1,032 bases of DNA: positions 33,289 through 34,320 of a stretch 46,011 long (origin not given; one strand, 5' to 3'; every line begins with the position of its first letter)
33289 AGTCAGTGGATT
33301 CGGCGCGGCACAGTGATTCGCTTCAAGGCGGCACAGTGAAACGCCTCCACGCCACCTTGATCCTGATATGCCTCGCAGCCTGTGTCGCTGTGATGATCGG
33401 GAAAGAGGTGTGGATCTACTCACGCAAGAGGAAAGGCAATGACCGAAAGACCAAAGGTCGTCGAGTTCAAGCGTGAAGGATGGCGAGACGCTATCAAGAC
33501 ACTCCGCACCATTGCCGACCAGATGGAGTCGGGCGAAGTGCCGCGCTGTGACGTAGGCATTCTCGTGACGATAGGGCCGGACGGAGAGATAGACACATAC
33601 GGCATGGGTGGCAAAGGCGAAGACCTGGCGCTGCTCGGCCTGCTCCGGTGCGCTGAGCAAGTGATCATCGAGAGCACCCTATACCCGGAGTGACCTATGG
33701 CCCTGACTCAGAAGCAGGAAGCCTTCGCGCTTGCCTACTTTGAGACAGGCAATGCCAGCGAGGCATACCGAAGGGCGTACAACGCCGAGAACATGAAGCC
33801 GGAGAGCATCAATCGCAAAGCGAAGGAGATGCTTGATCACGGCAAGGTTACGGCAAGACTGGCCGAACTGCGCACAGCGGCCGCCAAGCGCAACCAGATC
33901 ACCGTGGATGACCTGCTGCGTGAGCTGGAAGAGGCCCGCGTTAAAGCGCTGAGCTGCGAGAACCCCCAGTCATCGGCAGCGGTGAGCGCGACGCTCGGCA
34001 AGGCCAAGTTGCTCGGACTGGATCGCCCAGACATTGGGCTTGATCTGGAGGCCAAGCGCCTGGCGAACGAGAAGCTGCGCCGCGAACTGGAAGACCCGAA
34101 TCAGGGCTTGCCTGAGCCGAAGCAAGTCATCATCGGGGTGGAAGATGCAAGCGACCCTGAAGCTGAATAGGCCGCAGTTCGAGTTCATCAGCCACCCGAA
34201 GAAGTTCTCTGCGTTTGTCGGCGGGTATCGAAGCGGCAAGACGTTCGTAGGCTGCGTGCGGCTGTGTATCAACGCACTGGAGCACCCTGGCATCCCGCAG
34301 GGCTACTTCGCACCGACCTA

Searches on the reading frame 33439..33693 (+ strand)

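Call 47: search_protein_families(library=phrogs, max_evalue=0.001, proteins=[window:33439-33693:+])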
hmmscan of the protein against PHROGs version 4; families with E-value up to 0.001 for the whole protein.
window:33439-33693:+ (84 aa): 2 families
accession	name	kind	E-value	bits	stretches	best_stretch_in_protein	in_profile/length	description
phrog_30428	-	unknown function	1.6e-25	89.6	1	6-80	4-78/84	-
phrog_32645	-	unknown function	0.00078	20.5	1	16-79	14-77/80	-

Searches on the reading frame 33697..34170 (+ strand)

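Call 96: search_protein_families(library=pfam, max_evalue=0.05, proteins=[window:33697-34170:+])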
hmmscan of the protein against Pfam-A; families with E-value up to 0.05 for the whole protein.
window:33697-34170:+ (157 aa): 1 family
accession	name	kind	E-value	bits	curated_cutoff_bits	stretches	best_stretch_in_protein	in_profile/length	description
PF03592.21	Terminase_2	-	5.6e-12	46.9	26.1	1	3-79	1-73/141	Terminase small subunit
